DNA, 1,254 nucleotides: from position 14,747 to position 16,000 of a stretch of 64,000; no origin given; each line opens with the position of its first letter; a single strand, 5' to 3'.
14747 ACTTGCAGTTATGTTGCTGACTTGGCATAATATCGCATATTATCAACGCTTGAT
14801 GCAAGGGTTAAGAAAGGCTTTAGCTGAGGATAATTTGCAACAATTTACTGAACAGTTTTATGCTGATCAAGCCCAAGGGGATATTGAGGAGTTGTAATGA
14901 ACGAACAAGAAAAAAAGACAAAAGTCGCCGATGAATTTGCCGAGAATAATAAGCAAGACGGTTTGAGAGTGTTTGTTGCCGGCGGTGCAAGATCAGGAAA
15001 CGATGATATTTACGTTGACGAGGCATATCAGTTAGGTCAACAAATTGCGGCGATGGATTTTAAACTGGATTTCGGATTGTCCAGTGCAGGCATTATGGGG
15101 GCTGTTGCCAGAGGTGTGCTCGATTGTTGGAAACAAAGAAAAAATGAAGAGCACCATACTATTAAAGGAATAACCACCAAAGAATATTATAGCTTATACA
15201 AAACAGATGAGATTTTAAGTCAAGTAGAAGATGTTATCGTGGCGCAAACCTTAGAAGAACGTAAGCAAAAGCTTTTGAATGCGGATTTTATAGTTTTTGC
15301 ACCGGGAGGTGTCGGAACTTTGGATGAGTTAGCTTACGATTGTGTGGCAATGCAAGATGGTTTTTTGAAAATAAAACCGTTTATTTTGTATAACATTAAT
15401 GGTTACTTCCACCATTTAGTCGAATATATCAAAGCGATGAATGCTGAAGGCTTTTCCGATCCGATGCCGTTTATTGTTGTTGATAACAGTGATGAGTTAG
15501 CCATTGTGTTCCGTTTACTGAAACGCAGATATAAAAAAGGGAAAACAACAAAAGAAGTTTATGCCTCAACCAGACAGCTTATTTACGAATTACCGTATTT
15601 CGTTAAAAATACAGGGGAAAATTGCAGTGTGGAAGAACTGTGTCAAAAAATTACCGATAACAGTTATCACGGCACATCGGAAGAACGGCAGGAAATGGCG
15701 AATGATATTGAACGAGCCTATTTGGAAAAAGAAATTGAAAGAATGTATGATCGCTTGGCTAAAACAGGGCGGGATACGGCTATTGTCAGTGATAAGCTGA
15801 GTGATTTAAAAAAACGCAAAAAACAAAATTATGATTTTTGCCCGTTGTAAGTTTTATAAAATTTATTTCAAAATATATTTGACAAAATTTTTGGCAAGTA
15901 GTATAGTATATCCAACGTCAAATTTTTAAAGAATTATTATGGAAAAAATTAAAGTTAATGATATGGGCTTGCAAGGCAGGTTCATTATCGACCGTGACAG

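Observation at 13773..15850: tgt translationally coupled to a LOG-family nucleotide N-glycosidase with an unusual C-terminal extension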

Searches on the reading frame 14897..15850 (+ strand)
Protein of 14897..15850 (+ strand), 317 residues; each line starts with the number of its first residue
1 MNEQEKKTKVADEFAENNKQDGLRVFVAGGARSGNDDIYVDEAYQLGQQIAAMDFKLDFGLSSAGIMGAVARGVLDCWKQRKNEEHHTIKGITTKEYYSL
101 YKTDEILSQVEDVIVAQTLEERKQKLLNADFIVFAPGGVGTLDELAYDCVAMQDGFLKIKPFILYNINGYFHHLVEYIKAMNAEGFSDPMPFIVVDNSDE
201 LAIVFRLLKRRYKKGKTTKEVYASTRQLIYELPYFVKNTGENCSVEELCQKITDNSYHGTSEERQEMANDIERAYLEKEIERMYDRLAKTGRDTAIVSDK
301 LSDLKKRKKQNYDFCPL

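Call 3: search_protein_families(library=pfam, proteins=[window:14897-15850:+], max_evalue=0.01)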
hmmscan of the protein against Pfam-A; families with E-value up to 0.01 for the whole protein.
window:14897-15850:+ (317 aa): 2 families
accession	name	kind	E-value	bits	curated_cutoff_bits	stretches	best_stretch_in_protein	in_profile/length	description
PF03641.19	Lysine_decarbox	-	1.6e-17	64.4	27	1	67-190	1-113/131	Possible lysine decarboxylase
PF18306.6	LDcluster4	-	2.2e-06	27.8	26.3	1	25-147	4-112/151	SLOG cluster4 family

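Call 4: search_protein_families(library=ncbifam, proteins=[window:14897-15850:+], max_evalue=0.01)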
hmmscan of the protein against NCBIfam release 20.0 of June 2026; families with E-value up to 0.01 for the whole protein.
window:14897-15850:+ (317 aa): 3 families
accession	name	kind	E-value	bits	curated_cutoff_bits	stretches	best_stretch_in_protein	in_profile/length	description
TIGR00730.1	TIGR00730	subfamily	1.6e-23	83.4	96.35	1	25-191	3-158/178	TIGR00730 family Rossman fold protein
NF058542.1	CtkRMPhLog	equivalog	7.9e-11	42.2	300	1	36-188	14-155/177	cytokinin riboside 5'-monophosphate phosphoribohydrolase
NF038390.1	Nsidase_PpnN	equivalog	0.004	15.9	450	1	41-206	162-327/450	nucleotide 5'-monophosphate nucleosidase PpnN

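Call 5: find_homologous_proteins(query=window:14897-15850:+, max_evalue=0.001)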
Query window:14897-15850:+ (317 aa): 1094 proteins with E <= 0.001 among 3130 candidates; the best 120 are listed.
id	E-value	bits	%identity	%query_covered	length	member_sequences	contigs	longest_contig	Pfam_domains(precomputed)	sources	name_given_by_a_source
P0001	1.6e-208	709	100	100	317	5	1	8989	PF18306.7,PF03641.20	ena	-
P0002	5.1e-186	635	88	100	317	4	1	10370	PF18306.7,PF03641.20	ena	-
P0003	1.7e-178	611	85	100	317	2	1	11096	PF18306.7,PF03641.20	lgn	-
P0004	7.9e-176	602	82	100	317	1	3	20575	PF18306.7,PF03641.20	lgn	-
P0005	1.0e-175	601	83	100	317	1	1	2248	PF18306.7,PF03641.20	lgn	-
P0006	2.0e-172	591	81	100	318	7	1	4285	PF18306.7,PF03641.20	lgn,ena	-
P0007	4.8e-171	586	81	100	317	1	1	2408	PF18306.7,PF03641.20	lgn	-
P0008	4.7e-170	583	83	97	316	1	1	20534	PF18306.7,PF03641.20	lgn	-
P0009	4.9e-170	583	80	100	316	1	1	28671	PF18306.7,PF03641.20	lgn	-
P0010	1.8e-169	581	80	100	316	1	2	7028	PF18306.7,PF03641.20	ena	-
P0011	2.4e-169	581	80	100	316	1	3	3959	PF18306.7,PF03641.20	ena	-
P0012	2.5e-169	581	80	100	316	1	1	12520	PF18306.7,PF03641.20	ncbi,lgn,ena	-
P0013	3.4e-169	580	80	100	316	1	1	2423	PF18306.7,PF03641.20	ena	-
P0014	2.2e-168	577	81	100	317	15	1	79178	PF18306.7,PF03641.20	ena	-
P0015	2.3e-168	577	79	100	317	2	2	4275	PF18306.7,PF03641.20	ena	-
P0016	1.3e-167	575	81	100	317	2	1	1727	PF03641.20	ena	-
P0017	2.3e-167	574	80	100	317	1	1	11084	PF18306.7,PF03641.20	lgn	-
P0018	2.8e-167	574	79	100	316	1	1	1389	PF18306.7,PF03641.20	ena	-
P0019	4.8e-167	573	80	100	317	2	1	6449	PF18306.7,PF03641.20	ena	-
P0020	6.6e-167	573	79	100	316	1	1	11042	PF18306.7,PF03641.20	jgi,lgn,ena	-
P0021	6.7e-167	573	78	100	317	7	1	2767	PF18306.7,PF03641.20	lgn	-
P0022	8.9e-167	572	79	100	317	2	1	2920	PF18306.7,PF03641.20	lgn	-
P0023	1.9e-166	571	77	100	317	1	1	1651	PF18306.7,PF03641.20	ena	-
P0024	3.1e-166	570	79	100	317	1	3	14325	PF18306.7,PF03641.20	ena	-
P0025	3.1e-166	570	79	100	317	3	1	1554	PF18306.7,PF03641.20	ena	-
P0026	4.1e-166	570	79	100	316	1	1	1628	PF18306.7,PF03641.20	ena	-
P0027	1.5e-165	568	81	97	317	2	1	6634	PF03641.20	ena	-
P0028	1.6e-165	568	79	100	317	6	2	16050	PF18306.7,PF03641.20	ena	-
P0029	6.5e-165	566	79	100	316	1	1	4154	PF18306.7,PF03641.20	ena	-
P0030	1.4e-164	565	81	97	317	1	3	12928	PF18306.7,PF03641.20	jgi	-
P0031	1.4e-164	565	81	97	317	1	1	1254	PF18306.7,PF03641.20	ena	-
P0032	1.9e-164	564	77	100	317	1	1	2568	PF18306.7,PF03641.20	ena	-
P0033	4.9e-164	563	80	97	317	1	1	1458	PF18306.7,PF03641.20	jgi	-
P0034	2.8e-162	557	78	100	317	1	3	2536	PF03641.20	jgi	-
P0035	2.9e-162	557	79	98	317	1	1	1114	PF18306.7,PF03641.20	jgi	-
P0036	3.2e-160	551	76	100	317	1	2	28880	PF18306.7,PF03641.20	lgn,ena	-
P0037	1.1e-156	539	78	97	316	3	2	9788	PF18306.7,PF03641.20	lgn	-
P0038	6.3e-149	514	75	97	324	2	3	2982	PF18306.7,PF03641.20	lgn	-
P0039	1.6e-148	512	74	96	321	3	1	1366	PF18306.7,PF03641.20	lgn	-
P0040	1.9e-148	512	74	97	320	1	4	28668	PF18306.7,PF03641.20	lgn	-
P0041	5.8e-148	510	73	97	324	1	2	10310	PF18306.7,PF03641.20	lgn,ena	-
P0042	6.2e-148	510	73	97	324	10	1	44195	PF18306.7,PF03641.20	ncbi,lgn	-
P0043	1.1e-147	509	73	97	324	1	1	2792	PF18306.7,PF03641.20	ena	-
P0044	1.3e-147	509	75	97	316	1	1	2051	PF18306.7,PF03641.20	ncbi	-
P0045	2.1e-147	509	73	95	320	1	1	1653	PF18306.7,PF03641.20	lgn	-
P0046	3.2e-147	508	74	97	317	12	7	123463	PF18306.7,PF03641.20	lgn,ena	-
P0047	4.5e-147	507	73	97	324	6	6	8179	PF18306.7,PF03641.20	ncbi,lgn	-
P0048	5.2e-147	507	75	97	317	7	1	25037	PF18306.7,PF03641.20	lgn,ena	-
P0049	7.7e-147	507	75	97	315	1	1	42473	PF18306.7,PF03641.20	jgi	-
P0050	1.1e-146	506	73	97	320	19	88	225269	PF18306.7,PF03641.20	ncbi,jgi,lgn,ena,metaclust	metaclust:\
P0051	1.2e-146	506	75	95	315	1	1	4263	PF18306.7,PF03641.20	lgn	-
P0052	2.8e-146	505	74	96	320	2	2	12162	PF18306.7,PF03641.20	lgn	-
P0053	4.2e-146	504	75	95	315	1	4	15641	PF18306.7,PF03641.20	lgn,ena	-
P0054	4.3e-146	504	75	95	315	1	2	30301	PF18306.7,PF03641.20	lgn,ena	-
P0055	4.4e-146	504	75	95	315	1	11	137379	PF18306.7,PF03641.20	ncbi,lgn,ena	-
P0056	4.5e-146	504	75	95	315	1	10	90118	PF18306.7,PF03641.20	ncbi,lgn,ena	-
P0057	7.1e-146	504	74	96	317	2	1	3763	PF18306.7,PF03641.20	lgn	-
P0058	8.0e-146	503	73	96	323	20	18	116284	PF18306.7,PF03641.20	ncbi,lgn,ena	-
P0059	9.6e-146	503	72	96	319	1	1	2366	PF18306.7,PF03641.20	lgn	-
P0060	1.1e-145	503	74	97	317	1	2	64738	PF18306.7,PF03641.20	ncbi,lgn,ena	-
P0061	1.6e-145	502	75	95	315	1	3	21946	PF18306.7,PF03641.20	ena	-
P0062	1.6e-145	502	75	95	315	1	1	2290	PF18306.7,PF03641.20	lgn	-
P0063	2.6e-145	502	74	96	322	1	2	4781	PF03641.20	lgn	-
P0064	2.9e-145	501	73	97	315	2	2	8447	PF18306.7,PF03641.20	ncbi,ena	-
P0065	2.9e-145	501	74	95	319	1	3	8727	PF18306.7,PF03641.20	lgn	-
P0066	3.9e-145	501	73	97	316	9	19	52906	PF18306.7,PF03641.20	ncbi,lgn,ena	-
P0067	9.5e-145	500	74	96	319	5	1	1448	PF03641.20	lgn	-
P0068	1.4e-144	499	72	97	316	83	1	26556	PF18306.7,PF03641.20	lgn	-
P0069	1.5e-144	499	72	97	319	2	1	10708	PF18306.7,PF03641.20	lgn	-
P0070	1.7e-144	499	73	96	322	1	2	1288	PF03641.20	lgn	-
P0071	4.0e-143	494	72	97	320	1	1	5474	PF18306.7,PF03641.20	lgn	-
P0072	5.1e-143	494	71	96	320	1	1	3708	PF18306.7,PF03641.20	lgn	-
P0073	1.0e-142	493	73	95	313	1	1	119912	PF18306.7,PF03641.20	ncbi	-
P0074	1.3e-142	493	72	95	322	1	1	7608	PF18306.7,PF03641.20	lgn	-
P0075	2.2e-142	492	72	96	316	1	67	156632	PF18306.7,PF03641.20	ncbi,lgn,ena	-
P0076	4.9e-142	491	70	98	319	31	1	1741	PF03641.20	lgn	-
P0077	1.9e-141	489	71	95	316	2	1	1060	PF18306.7,PF03641.20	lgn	-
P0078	5.8e-141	487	72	96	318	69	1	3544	PF18306.7,PF03641.20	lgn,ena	-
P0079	2.7e-140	485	73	95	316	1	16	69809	PF18306.7,PF03641.20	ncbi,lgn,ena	-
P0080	2.7e-140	485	73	95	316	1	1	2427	PF18306.7,PF03641.20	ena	-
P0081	3.4e-140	485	73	97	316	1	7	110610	PF18306.7,PF03641.20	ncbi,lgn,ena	-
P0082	5.0e-140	484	71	91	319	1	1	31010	PF18306.7,PF03641.20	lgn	-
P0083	1.2e-139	483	70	96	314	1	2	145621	PF18306.7,PF03641.20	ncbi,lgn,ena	-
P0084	1.2e-139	483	70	98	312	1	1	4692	PF18306.7,PF03641.20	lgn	-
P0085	1.6e-139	483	70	96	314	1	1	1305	PF18306.7,PF03641.20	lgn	-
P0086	3.0e-139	482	72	94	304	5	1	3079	PF18306.7,PF03641.20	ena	-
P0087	3.1e-139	482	70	97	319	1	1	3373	PF18306.7,PF03641.20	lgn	-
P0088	3.4e-139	482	70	98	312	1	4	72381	PF18306.7,PF03641.20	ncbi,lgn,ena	-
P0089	9.1e-139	480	68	97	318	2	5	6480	PF18306.7,PF03641.20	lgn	-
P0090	9.6e-139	480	70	98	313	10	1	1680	PF18306.7,PF03641.20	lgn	-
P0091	2.3e-138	479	68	97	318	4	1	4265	PF18306.7,PF03641.20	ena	-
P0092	2.4e-138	479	72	95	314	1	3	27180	PF18306.7,PF03641.20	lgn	-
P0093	2.5e-138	479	69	97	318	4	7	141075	PF18306.7,PF03641.20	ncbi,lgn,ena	-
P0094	3.0e-138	478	72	94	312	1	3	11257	PF18306.7,PF03641.20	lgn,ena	-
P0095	3.1e-138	478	73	92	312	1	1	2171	PF18306.7,PF03641.20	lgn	-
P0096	3.8e-138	478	72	94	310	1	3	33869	PF18306.7,PF03641.20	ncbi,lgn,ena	-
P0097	7.5e-138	477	72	93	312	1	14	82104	PF18306.7,PF03641.20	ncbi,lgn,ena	-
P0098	7.8e-138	477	72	92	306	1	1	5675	PF18306.7,PF03641.20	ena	-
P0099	1.1e-137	477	69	95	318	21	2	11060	PF18306.7,PF03641.20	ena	-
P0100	3.8e-137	475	70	96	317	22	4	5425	PF18306.7,PF03641.20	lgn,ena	-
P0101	4.7e-137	475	69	97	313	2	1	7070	PF18306.7,PF03641.20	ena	-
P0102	6.3e-137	474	70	95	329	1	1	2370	PF03641.20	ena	-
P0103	1.6e-136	473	69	98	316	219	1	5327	PF03641.20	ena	-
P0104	1.9e-136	473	70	96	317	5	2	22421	PF03641.20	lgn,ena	-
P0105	4.7e-136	471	71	95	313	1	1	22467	PF18306.7,PF03641.20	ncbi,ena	-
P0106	5.6e-136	471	71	96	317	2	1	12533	PF03641.20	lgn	-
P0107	6.6e-136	471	69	96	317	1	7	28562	PF18306.7,PF03641.20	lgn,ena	-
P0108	6.6e-136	471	69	96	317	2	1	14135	PF18306.7,PF03641.20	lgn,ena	-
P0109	6.7e-136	471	71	95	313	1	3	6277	PF18306.7,PF03641.20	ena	-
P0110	9.1e-136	470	68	96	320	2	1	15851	PF18306.7,PF03641.20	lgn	-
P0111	4.0e-135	468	69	94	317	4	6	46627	PF18306.7,PF03641.20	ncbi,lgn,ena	-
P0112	8.2e-135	467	70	96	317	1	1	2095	PF18306.7,PF03641.20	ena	-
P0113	2.0e-134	466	69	96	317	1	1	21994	PF18306.7,PF03641.20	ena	-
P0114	2.1e-134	466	70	96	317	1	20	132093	PF18306.7,PF03641.20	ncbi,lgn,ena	-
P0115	1.5e-133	463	66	97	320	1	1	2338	PF03641.20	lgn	-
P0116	1.7e-133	463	69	96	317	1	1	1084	PF18306.7,PF03641.20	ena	-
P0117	4.3e-133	462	69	94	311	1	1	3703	PF18306.7,PF03641.20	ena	-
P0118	1.4e-132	460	67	94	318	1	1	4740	PF18306.7,PF03641.20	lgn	-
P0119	5.6e-132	458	67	98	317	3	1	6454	PF03641.20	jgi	-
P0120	6.8e-132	458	68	97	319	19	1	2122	PF03641.20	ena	-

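Call 6: search_solved_structures(query=window:14897-15850:+, max_evalue=0.01, show_alignments=2)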
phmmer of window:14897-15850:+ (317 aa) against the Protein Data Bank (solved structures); distinct sequences matched with E-value up to 0.01: 14.
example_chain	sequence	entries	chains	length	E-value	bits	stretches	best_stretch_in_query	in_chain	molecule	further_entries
1t35_A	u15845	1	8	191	2.1e-13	53.7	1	27-198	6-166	HYPOTHETICAL PROTEIN YVDD, Putative Lysine Decarboxylase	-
2a33_A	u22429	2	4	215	2.7e-13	53.3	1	22-195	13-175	hypothetical protein | Uncharacterized protein At2g37210/T2N18.3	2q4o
1ydh_A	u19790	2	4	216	2e-11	47.2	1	17-191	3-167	At5g11950 | Lysine decarboxylase-like protein At5g11950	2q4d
5its_A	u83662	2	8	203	3.5e-09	39.9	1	24-189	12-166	Cytokinin riboside 5'-monophosphate phosphoribohydrolase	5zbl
7w2i_B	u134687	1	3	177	1.2e-07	34.8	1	43-198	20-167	Cytokinin riboside 5'-monophosphate phosphoribohydrolase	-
7w2i_A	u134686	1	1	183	1.3e-07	34.7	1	43-198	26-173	Cytokinin riboside 5'-monophosphate phosphoribohydrolase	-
5ajt_A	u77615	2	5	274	1.5e-07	34.5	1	24-218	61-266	PHOSPHORIBOHYDROLASE LONELY GUY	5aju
3qua_A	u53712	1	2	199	1.9e-07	34.2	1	39-198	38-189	Putative uncharacterized protein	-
5zbj_A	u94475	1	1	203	8.8e-07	32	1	26-182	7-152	Putative cytokinin riboside 5'-monophosphate phosphoribohydrolase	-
5zbk_A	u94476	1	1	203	5.5e-06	29.4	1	26-183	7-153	Putative cytokinin riboside 5'-monophosphate phosphoribohydrolase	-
1wek_A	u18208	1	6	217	2.2e-05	27.4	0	132-201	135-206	hypothetical protein TT1465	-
3sbx_A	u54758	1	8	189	0.00011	25.1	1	109-200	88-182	Putative uncharacterized protein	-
5wq3_A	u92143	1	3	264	0.0053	19.6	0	129-190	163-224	Cytokinin riboside 5'-monophosphate phosphoribohydrolase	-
5zi9_A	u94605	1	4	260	0.0073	19.1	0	130-202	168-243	Cytokinin riboside 5'-monophosphate phosphoribohydrolase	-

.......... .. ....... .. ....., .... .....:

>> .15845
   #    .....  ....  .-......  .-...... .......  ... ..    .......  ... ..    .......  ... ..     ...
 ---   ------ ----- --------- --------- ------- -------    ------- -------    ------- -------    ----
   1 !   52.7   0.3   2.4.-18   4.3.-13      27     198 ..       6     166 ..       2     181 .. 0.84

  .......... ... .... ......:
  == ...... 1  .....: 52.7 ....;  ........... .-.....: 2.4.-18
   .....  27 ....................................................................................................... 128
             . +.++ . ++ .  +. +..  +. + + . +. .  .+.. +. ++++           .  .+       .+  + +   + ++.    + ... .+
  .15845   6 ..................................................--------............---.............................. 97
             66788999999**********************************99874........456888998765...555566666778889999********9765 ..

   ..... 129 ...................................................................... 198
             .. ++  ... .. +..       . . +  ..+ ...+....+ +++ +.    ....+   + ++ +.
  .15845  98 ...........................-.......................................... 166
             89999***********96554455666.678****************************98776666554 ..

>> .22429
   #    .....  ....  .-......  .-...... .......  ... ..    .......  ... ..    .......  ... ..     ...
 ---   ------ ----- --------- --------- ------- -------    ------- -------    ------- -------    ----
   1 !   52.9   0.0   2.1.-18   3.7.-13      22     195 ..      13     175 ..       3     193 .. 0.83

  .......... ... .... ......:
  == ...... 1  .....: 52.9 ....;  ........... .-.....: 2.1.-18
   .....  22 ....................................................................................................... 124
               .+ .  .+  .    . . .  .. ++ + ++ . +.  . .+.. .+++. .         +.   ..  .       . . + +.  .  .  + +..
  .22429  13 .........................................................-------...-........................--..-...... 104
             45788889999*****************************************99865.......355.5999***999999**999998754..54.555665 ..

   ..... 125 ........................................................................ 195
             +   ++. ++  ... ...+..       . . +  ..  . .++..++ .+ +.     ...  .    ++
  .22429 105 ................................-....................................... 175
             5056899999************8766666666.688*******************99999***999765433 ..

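Call 8: find_related_loci(query=A1, collection=genome_contigs, flank=5000)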
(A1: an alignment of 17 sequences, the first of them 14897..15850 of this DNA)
Query A1 (317 aa) in genome_contigs; peptide patterns used: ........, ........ (x = any residue, [..] = any of these).
411 stretches matched a pattern; 299 encode a relative of the query (tblastn E <= 1e-3); the best 80 are kept; 80 distinct loci.
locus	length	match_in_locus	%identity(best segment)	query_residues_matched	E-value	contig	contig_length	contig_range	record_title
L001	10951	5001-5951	88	1-317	0e+0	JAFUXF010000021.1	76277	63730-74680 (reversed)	MAG: Alphaproteobacteria bacterium isolate RGIG4908 Roe_deer_Rumen-2__c3713, whole genome shotgun sequence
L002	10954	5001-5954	80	1-317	1e-179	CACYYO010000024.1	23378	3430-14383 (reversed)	MAG: uncultured Rhodospirillales bacterium isolate RUG12396 genome assembly, contig: RUG12396_asm_24, whole genome shotg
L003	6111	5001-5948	80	1-317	3e-178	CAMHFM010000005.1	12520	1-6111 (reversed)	MAG: uncultured Azospirillum sp. isolate SRR11784282_bin.67_metaWRAP_v1.3_MAG genome assembly, contig: ERZ12202942.5080,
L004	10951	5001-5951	81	1-317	5e-177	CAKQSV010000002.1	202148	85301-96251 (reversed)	MAG: uncultured Alphaproteobacteria bacterium isolate REFINED_METABAT215_TOP10_CONTIGS_1500_ASSEMBLY_K77_MERGED__Hadza_M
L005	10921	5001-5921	78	8-315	2e-164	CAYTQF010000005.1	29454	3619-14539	MAG TPA_asm: uncultured Azospirillaceae bacterium isolate SRP199465_co2_47 genome assembly, contig: NODE_3952_length_294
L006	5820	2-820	85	44-317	2e-162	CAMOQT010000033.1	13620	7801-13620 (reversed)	MAG: uncultured Azospirillum sp. isolate SRR873605_bin.44_metaWRAP_v1.3_MAG genome assembly, contig: NODE_10136_length_1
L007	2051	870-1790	75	3-309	3e-167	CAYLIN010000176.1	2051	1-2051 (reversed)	MAG TPA_asm: uncultured Azospirillaceae bacterium isolate SRP199465_co2_209 genome assembly, contig: NODE_147979_length_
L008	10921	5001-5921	74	3-309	5e-154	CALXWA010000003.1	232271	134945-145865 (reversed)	MAG: uncultured Alphaproteobacteria bacterium isolate BRZ_FL__bin18 genome assembly, contig: BRZ_FL__NODE_79_length_2322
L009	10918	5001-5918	74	10-315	4e-154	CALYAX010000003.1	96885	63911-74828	MAG: uncultured Alphaproteobacteria bacterium isolate BRZ_DH__bin41 genome assembly, contig: BRZ_DH__NODE_273_length_968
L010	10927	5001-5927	73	3-311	7e-154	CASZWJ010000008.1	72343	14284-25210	MAG: uncultured Alphaproteobacteria bacterium isolate extra-SRR5580761.40_1677796859 genome assembly, contig: NODE_450_l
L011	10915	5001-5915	75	9-314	6e-154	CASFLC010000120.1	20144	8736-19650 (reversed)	uncultured proteobacterium isolate SI.A99.metabat-bins.196 genome assembly, contig: SI.A99.metabat-bins.196.fa_k141_3616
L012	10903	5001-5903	75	9-309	1e-153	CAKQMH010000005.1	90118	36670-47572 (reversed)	MAG: uncultured Alphaproteobacteria bacterium isolate REFINED_METABAT215_TOP10_CONTIGS_1500_ASSEMBLY_K77_MERGED__Hadza_M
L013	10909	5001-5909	73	9-311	2e-153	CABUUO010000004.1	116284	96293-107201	MAG TPA_asm: uncultured proteobacterium isolate MGYG-HGUT-04400 genome assembly, contig: GUT_GENOME272660_4, whole genom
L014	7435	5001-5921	73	3-309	2e-153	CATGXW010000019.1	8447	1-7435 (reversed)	MAG: uncultured Alphaproteobacteria bacterium isolate extra-SRR4116678.3_1677764740 genome assembly, contig: NODE_2817_l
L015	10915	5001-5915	74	9-314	4e-153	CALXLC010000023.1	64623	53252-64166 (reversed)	MAG: uncultured Alphaproteobacteria bacterium isolate E27__bin196 genome assembly, contig: E27__k127_6657536, whole geno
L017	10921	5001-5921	73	3-309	6e-153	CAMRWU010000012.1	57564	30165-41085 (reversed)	MAG TPA_asm: uncultured proteobacterium isolate SRR13573577_bin.13_metawrap_v1.3_MAG genome assembly, contig: NODE.412_l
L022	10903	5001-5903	73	9-309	4e-150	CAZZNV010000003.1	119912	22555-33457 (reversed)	MAG TPA_asm: uncultured Azospirillaceae bacterium isolate SRP199465_co1_58 genome assembly, contig: NODE_181_length_1199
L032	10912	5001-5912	69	9-311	3e-144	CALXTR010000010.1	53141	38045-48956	MAG: uncultured Alphaproteobacteria bacterium isolate BRZ_CI__bin121 genome assembly, contig: BRZ_CI__NODE_1033_length_5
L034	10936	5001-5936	69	1-311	4e-144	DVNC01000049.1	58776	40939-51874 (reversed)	MAG TPA_asm: Candidatus Scatocola faecipullorum isolate ChiW3-316 ChiW3__C140512_L58776_SRR5506726, whole genome shotgun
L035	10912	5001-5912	70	1-304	1e-143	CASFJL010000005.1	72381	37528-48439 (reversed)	uncultured proteobacterium isolate B15_L3_338338_idba_bin.30 genome assembly, contig: B15_L3_338338_idba_bin.30.fa_scaff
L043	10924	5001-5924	68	12-316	3e-137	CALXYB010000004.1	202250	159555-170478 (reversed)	MAG: uncultured Alphaproteobacteria bacterium isolate BRZ_DL__bin79 genome assembly, contig: BRZ_DL__NODE_62_length_2022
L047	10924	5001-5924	66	4-309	1e-134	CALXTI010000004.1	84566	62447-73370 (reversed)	MAG: uncultured Alphaproteobacteria bacterium isolate BRZ_LA__bin12 genome assembly, contig: BRZ_LA__NODE_140_length_845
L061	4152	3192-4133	63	2-316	5e-132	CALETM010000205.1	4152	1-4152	MAG TPA_asm: uncultured Alphaproteobacteria bacterium isolate ERR2619727_bin.69_CONCOCT_v1.1_MAG genome assembly, contig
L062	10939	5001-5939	61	1-310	9e-130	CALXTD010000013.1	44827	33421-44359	MAG: uncultured Alphaproteobacteria bacterium isolate BRZ_RF__bin97 genome assembly, contig: BRZ_RF__NODE_890_length_448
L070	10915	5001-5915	62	9-310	9e-128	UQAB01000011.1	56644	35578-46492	uncultured Azospirillum sp. isolate UMGS63 genome assembly, contig: NODE_496_length_56644_cov_10.017236, whole genome sh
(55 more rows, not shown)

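Call 18: search_protein_representatives(protein=window:14897-15850:+)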
Query: 317 residues. Proteins with E-value up to 0.001 (for the whole library): 2241; up to 1e-10: 171; up to 1e-30: 11. The best 150 are listed.
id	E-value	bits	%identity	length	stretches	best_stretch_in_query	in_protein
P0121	1.5e-102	359.6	69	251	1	7-241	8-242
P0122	8.7e-96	337.4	52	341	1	8-309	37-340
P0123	1.3e-86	307.3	72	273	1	122-311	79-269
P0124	2.3e-80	286.7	65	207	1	108-308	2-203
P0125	3.8e-74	266.3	60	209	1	107-310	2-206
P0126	2.2e-73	263.8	63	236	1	9-199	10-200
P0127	1.1e-65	238.5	58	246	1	17-204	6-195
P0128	7.2e-52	193.2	61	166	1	21-165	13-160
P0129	5.2e-50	187.1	70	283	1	2-134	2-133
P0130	1.6e-44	169.1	58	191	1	10-146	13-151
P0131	2.5e-39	152.0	62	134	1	181-310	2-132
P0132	1.3e-27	113.6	58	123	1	8-103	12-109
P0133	1.3e-26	110.3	62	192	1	9-100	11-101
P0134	2.3e-26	109.5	50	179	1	192-311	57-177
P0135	1.2e-25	107.1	69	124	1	6-82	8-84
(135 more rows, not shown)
